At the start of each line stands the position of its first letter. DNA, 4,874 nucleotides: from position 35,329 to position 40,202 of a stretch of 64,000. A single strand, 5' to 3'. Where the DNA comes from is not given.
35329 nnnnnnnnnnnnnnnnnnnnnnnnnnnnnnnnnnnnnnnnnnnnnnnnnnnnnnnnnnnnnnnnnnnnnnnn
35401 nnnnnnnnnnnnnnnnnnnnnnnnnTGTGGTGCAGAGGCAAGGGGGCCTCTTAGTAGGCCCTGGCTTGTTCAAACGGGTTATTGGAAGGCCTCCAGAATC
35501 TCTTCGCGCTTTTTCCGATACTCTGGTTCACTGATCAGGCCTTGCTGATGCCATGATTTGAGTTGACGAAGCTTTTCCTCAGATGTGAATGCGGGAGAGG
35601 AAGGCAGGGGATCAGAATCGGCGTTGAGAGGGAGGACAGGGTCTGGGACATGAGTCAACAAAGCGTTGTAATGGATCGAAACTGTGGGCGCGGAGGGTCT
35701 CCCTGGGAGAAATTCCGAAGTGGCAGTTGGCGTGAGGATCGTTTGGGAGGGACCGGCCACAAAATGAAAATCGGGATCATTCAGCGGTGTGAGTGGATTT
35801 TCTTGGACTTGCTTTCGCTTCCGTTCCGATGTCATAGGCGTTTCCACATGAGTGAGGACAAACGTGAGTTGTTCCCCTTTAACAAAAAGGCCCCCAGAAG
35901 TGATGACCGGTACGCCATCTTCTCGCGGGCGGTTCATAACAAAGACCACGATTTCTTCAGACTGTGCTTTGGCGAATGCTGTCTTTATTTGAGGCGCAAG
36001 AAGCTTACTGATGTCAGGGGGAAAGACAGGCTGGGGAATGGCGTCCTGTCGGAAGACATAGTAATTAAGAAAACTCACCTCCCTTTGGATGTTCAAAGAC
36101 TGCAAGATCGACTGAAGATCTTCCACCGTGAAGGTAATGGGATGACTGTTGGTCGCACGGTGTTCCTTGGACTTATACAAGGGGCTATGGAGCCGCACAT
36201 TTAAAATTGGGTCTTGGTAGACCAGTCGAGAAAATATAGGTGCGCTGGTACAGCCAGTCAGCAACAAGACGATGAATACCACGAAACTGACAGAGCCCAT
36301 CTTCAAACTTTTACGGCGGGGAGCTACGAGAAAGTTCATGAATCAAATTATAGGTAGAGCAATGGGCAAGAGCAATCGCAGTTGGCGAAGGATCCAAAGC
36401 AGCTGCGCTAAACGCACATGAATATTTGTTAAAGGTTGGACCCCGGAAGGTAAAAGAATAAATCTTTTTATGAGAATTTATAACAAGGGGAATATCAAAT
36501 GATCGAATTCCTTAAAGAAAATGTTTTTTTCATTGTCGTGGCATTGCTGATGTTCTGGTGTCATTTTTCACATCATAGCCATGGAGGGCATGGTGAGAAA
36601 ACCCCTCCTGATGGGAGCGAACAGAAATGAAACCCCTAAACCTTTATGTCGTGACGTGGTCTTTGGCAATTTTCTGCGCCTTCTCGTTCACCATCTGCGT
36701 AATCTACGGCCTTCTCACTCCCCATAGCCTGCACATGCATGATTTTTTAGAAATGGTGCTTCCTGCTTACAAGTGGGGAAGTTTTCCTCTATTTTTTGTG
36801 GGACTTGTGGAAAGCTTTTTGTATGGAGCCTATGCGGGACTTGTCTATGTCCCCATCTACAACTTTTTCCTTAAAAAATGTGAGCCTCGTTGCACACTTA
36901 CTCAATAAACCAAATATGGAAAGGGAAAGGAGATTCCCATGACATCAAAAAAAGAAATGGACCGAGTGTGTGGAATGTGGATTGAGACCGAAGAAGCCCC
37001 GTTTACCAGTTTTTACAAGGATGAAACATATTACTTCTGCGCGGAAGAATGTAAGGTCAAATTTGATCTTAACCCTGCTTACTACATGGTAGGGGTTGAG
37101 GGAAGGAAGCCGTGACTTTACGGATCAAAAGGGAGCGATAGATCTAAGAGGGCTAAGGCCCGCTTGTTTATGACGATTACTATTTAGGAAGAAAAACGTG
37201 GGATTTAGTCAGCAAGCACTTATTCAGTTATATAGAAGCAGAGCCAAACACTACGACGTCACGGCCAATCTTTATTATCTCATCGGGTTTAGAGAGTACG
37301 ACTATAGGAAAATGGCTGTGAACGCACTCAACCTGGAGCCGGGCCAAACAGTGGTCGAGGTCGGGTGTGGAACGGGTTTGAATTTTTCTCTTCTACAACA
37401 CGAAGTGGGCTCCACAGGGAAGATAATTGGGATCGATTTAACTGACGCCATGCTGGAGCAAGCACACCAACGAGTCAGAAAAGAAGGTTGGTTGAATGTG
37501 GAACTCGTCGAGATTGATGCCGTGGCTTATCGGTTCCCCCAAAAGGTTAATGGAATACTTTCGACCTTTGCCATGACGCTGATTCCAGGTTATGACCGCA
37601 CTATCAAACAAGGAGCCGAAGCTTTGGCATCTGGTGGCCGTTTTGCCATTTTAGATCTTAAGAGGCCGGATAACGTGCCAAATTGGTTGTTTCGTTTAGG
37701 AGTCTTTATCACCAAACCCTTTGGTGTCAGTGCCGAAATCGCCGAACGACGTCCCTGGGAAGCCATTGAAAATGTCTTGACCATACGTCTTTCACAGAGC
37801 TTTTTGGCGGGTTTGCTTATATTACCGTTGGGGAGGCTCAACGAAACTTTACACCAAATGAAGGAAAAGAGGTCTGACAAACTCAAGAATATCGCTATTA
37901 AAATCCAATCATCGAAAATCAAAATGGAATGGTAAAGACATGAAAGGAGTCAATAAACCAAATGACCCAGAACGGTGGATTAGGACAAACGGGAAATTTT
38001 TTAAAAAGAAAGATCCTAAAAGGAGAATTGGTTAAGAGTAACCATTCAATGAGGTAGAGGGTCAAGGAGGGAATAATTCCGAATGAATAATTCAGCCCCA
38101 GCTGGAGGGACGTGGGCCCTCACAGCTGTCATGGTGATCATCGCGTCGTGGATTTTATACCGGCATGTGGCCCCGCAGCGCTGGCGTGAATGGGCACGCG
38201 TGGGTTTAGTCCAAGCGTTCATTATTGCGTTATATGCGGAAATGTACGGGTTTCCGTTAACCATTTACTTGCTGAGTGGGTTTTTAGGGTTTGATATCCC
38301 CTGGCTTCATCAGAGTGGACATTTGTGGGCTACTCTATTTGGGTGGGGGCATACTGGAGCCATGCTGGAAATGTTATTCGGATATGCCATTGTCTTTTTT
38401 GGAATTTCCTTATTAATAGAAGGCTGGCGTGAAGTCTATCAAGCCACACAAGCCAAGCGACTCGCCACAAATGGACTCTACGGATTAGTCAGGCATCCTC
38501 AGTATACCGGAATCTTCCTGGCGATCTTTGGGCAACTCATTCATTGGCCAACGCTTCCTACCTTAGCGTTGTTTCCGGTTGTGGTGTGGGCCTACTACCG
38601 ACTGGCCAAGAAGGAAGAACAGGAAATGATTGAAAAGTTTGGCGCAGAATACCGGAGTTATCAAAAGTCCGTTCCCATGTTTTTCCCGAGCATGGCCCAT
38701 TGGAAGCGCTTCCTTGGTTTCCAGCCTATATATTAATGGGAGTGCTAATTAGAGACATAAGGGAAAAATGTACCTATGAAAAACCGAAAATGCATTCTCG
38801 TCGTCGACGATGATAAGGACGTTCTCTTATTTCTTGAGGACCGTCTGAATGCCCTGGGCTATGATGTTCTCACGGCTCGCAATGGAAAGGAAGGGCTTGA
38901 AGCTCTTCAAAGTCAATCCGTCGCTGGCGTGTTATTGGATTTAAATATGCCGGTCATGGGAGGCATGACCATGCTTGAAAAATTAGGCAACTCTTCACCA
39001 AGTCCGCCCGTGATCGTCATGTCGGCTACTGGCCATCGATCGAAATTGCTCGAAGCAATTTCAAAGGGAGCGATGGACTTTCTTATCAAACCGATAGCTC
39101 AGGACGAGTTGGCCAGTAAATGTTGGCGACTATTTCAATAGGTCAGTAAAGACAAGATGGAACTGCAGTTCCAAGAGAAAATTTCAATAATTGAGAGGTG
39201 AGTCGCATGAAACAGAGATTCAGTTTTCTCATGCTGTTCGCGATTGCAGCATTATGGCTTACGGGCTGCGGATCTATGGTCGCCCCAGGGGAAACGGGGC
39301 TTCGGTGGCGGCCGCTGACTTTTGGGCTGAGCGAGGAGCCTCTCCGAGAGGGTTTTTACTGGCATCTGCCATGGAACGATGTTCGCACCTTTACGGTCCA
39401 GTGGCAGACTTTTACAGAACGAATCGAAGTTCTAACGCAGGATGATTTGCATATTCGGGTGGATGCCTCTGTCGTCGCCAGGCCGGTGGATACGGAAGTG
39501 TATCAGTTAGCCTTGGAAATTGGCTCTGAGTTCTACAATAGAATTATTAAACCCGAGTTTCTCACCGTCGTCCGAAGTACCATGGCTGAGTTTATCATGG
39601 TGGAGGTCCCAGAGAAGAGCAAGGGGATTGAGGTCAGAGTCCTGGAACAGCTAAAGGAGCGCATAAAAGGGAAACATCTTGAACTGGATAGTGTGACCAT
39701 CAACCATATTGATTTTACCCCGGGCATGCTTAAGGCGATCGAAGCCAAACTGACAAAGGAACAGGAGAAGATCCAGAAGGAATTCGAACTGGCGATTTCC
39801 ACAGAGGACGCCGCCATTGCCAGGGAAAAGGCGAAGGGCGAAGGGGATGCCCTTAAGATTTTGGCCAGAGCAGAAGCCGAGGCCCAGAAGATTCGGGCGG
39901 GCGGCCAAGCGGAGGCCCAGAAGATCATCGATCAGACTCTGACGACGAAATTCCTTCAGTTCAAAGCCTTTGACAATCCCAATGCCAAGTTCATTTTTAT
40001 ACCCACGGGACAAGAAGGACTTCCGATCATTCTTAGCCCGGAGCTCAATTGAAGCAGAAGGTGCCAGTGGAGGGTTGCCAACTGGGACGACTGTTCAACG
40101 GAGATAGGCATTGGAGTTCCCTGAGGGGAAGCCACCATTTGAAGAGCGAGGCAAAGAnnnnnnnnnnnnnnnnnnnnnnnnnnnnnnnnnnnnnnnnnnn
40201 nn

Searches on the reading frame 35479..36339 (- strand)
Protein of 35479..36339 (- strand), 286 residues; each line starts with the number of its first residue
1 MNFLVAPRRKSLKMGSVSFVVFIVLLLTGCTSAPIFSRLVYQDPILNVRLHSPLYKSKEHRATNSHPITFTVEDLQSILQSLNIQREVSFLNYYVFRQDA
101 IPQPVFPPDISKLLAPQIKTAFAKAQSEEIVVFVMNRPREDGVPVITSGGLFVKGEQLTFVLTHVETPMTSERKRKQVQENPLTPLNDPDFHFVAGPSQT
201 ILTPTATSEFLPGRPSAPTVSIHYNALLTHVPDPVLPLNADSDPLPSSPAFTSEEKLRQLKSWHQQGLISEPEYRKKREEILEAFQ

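Call 3: search_protein_families(library=pfam, proteins=[window:35479-36339:-], max_evalue=0.01)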
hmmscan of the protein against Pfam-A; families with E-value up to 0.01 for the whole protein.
window:35479-36339:- (286 aa): 1 family
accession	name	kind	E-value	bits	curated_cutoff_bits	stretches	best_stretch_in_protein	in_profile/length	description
PF09851.14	SHOCT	-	0.00048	20.2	27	1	255-282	1-28/28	Short C-terminal domain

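Call 4: search_protein_families(library=ncbifam, proteins=[window:35479-36339:-], max_evalue=0.01)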
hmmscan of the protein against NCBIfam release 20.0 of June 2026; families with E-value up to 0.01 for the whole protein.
window:35479-36339:- (286 aa): 0 families

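Call 76: predict_structure(protein=window:35479-36339:-)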
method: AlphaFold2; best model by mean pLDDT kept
length: 286 residues; sequences in the alignment: 1
mean_pLDDT: 42.1   pTM: 0.27
mean pLDDT of the five models: 42.1, 41.0, 40.3, 36.2, 36.1
residues with pLDDT >= 90: 20; 70-90: 13; 50-70: 17; < 50: 236
segments of 3 or more residues with pLDDT < 50: 1-107, 127-250
pLDDT, mean of each block of 10 residues (from residue 1): 27 32 39 31 27 28 28 37 34 45 46 52 49 44 42 39 39 41 32 26 29 30 27 29 37 80 91 94 81
secondary structure, 60 per line:
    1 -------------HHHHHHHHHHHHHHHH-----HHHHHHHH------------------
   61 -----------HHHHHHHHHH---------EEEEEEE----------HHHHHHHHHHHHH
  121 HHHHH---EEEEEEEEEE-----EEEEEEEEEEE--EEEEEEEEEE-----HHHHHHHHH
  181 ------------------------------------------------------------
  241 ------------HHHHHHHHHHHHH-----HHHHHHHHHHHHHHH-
elements in order: H14-29 H35-42 H72-81 E91-97 H108-125 E129-138 E144-154 E157-166 H172-180 H253-265 H271-285

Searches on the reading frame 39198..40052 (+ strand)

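Call 71: search_protein_families(library=pfam, proteins=[window:39198-40052:+], max_evalue=0.0001)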
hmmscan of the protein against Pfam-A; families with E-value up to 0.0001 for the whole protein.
window:39198-40052:+ (284 aa): 1 family
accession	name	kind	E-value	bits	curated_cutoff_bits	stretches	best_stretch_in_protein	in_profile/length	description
PF01145.31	Band_7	-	9.3e-28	97.9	23.6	1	28-208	3-170/176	SPFH domain / Band 7 family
